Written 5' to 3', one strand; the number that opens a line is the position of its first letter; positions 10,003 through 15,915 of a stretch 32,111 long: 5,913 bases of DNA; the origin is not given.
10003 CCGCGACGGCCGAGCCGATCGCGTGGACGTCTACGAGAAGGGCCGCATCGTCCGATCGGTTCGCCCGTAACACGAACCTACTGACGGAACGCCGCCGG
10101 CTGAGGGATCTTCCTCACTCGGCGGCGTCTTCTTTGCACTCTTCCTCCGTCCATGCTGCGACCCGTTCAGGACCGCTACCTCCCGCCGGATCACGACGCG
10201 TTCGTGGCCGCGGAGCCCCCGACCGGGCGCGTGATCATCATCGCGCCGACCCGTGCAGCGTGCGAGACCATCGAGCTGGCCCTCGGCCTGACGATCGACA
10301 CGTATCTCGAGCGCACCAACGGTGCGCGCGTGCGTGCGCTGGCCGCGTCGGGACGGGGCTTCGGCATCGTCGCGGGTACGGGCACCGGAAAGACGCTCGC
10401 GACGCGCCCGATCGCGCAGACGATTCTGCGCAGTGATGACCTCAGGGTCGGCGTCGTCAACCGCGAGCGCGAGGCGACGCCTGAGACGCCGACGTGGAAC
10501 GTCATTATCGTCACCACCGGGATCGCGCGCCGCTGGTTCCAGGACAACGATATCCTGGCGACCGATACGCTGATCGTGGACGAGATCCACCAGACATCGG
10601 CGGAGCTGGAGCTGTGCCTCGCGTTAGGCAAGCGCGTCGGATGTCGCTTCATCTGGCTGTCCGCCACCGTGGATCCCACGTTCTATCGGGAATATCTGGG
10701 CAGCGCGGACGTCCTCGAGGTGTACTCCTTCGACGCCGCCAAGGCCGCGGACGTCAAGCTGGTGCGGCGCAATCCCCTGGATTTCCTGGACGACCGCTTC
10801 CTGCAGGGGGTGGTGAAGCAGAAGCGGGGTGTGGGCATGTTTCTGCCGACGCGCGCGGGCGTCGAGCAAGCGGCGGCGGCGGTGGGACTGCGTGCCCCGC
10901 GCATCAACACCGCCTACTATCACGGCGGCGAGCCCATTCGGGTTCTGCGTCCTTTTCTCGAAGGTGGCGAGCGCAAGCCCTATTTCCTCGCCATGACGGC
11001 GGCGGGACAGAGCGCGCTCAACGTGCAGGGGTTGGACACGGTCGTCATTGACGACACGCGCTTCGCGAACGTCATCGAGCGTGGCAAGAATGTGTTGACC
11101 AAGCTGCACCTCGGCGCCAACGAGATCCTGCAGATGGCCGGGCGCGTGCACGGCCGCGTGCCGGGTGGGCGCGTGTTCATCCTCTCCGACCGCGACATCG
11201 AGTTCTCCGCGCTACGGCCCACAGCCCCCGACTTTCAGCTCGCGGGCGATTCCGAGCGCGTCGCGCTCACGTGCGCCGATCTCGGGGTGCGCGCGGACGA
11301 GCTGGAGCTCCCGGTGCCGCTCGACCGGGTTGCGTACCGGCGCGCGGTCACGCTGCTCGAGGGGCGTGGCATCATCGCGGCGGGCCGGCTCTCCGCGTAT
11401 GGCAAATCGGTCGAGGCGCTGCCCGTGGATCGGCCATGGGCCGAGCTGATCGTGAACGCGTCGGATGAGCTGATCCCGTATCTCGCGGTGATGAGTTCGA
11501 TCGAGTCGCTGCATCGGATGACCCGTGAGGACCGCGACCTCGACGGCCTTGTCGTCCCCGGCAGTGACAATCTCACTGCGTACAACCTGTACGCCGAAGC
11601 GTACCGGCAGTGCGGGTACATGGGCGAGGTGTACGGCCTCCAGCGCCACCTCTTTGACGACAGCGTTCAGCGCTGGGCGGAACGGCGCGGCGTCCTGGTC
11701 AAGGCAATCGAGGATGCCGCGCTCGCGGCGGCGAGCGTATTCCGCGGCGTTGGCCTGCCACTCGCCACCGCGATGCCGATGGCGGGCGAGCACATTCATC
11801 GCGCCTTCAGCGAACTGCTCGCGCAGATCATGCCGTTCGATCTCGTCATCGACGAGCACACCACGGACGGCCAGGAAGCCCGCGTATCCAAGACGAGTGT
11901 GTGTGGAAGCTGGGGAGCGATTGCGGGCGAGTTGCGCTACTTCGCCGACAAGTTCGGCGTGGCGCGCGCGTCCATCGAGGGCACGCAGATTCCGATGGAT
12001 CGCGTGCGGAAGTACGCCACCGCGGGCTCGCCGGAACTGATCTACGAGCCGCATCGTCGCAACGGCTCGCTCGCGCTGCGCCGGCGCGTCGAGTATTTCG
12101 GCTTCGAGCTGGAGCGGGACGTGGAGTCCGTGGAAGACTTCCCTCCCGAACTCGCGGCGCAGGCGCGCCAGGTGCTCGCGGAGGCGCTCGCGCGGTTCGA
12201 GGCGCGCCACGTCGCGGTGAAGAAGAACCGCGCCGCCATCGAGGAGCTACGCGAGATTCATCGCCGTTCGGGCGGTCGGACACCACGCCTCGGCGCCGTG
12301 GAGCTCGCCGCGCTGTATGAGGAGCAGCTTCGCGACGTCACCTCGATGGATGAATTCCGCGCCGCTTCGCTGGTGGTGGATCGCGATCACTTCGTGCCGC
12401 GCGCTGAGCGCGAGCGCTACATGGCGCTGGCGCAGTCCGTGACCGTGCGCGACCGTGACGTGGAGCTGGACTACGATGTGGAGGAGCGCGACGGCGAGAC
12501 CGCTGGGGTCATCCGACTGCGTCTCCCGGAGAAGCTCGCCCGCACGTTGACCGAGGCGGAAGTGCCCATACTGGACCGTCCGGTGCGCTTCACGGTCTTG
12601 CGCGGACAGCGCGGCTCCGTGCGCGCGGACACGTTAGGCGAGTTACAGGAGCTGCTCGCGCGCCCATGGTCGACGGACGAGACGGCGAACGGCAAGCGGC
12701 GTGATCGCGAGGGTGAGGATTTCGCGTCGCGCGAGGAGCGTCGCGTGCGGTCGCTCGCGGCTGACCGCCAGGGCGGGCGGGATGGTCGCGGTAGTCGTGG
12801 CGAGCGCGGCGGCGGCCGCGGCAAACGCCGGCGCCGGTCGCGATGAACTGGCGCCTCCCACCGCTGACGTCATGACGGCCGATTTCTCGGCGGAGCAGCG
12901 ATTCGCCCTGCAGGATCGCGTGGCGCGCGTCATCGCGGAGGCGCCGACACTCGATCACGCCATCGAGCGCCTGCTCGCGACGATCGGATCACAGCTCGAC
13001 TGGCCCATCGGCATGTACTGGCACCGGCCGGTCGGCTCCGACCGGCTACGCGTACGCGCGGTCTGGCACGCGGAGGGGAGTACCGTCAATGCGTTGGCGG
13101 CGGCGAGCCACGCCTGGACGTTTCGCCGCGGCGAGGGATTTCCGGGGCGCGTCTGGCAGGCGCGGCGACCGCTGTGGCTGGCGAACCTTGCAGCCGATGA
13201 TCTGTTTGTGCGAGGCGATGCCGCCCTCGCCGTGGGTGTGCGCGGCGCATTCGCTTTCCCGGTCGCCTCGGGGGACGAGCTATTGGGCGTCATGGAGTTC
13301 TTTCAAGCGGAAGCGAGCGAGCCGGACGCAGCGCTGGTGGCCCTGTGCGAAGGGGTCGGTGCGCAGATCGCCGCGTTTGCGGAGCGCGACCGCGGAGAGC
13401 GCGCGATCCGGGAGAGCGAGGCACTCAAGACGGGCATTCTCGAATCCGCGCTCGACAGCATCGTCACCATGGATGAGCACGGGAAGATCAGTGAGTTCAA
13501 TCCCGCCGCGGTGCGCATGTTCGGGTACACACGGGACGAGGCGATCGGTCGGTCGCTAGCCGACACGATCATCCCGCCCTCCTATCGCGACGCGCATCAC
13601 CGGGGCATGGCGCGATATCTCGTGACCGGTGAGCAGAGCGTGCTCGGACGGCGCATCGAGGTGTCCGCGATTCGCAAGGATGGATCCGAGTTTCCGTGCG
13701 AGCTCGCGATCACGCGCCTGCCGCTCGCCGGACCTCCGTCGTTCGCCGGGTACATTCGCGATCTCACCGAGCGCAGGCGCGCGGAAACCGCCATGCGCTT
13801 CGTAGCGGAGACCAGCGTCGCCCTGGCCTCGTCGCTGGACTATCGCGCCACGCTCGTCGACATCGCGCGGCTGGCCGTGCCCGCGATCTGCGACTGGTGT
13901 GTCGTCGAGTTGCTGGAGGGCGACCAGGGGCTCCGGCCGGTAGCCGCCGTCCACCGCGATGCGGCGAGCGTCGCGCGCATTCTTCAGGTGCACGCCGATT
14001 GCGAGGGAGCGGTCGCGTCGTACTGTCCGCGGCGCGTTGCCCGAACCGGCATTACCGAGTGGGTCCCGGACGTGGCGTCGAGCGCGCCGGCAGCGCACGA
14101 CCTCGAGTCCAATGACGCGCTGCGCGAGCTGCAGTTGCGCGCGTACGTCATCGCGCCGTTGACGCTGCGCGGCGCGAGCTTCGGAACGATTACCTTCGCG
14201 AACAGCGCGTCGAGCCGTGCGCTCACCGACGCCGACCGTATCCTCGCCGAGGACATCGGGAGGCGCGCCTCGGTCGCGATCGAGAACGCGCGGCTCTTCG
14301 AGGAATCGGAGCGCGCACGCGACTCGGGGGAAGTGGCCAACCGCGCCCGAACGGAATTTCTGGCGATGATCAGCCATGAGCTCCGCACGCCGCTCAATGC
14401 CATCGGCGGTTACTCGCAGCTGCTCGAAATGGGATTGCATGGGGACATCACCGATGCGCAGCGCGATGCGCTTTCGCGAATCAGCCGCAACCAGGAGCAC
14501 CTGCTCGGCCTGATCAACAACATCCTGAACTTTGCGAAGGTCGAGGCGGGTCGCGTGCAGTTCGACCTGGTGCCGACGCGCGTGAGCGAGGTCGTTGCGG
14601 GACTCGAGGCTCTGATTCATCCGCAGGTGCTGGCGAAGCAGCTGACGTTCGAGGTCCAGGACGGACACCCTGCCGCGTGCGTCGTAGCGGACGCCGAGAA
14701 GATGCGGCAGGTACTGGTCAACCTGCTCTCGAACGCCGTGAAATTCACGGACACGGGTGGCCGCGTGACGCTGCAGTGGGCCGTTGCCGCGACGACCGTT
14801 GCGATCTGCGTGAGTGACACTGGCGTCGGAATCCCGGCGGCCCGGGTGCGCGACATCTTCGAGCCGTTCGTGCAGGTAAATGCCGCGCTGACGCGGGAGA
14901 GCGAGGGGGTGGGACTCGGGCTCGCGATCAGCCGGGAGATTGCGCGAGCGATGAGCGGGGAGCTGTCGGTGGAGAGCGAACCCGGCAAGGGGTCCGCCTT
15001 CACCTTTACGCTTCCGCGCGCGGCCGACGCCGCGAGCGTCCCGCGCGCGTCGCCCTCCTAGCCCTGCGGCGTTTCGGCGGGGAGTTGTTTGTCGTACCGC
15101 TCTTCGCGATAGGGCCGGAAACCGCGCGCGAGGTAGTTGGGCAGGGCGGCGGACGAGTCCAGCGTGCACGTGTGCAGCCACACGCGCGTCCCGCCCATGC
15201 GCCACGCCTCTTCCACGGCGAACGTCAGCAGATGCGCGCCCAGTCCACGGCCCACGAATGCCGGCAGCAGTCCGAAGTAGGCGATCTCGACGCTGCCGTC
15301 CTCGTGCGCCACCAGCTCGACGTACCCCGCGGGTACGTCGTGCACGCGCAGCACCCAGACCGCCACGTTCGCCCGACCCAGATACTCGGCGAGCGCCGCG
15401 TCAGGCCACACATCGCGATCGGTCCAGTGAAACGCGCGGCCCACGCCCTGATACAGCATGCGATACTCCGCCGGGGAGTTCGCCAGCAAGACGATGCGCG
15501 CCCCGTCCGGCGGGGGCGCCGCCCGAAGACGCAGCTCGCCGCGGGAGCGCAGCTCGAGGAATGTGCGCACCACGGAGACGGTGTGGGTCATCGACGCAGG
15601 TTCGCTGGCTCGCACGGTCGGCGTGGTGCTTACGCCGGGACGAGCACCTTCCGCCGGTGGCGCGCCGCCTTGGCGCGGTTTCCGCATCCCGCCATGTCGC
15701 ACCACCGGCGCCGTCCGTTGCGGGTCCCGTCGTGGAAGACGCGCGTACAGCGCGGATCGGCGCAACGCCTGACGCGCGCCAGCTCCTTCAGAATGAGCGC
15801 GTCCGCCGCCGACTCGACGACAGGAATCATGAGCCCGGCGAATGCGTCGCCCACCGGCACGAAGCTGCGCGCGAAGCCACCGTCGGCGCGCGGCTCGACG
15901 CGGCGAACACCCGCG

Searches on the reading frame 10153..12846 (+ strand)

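Call 11: search_protein_families(library=pfam, proteins=[window:10153-12846:+], max_evalue=0.0001)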
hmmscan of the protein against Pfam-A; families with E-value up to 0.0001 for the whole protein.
window:10153-12846:+ (897 aa): 1 family
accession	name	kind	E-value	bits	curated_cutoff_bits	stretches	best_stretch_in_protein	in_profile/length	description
PF00270.35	DEAD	-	3.1e-06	27.5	26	0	115-174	95-161/167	DEAD/DEAH box helicase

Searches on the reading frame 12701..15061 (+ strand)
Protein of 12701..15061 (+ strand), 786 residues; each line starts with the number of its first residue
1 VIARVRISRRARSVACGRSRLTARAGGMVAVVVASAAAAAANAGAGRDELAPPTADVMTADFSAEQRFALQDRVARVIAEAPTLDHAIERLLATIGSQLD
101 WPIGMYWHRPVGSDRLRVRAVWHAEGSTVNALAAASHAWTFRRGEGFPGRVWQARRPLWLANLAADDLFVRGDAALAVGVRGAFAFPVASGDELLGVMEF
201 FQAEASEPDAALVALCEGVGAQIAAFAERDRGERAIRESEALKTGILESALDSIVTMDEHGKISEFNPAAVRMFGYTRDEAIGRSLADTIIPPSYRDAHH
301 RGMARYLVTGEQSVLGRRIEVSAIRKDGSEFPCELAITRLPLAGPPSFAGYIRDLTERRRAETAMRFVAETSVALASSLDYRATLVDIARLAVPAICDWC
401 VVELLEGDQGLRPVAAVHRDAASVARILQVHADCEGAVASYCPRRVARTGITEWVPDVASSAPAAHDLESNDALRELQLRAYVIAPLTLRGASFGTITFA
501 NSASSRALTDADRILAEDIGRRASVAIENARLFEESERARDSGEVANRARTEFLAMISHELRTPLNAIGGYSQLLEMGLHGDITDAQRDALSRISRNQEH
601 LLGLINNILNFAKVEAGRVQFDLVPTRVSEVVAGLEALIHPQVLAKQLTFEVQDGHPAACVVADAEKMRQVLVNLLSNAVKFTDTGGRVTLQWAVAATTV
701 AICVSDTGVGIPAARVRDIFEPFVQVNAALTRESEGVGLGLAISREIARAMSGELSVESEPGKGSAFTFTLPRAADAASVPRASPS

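Call 11: search_protein_families(library=pfam, proteins=[window:12701-15061:+], max_evalue=0.0001)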
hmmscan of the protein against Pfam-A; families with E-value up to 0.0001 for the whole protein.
window:12701-15061:+ (786 aa): 9 families
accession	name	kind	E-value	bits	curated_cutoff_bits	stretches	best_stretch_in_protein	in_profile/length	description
PF02518.31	HATPase_c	-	7.1e-28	97.7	26.4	1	664-774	2-110/111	Histidine kinase-, DNA gyrase B-, and HSP90-like ATPase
PF00512.31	HisKA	-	5.1e-19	68.5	26.9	1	549-617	1-66/66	His Kinase A (phospho-acceptor) domain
PF13185.12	GAF_2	-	2.8e-16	60.4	28.6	2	83-225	3-133/136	GAF domain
PF13426.13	PAS_9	-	3.7e-15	56.5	27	1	252-357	2-103/103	PAS domain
PF00989.32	PAS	-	4.3e-15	56.1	22.6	1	246-338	6-94/113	PAS fold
PF01590.32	GAF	-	1.5e-13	51.9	22.4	1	397-527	19-133/133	GAF domain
PF13492.12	GAF_3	-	9.8e-11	42.6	27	1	450-529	52-129/129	GAF domain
PF08448.16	PAS_4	-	8e-10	39.4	23.1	1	248-360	2-110/110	PAS fold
PF13188.13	PAS_8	-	8e-06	26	21.8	1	246-293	6-53/65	PAS domain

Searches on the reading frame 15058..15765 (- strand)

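Call 12: search_protein_families(library=pfam, proteins=[window:15058-15765:-], max_evalue=0.0001)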
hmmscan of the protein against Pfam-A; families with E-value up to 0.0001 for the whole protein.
window:15058-15765:- (235 aa): 2 families
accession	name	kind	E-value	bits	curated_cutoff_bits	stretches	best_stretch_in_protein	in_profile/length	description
PF00583.31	Acetyltransf_1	-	9.6e-12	45.6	20.7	1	116-216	12-116/116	Acetyltransferase (GNAT) family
PF13508.13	Acetyltransf_7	-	1.1e-06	29.4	27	1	135-217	4-83/84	Acetyltransferase (GNAT) domain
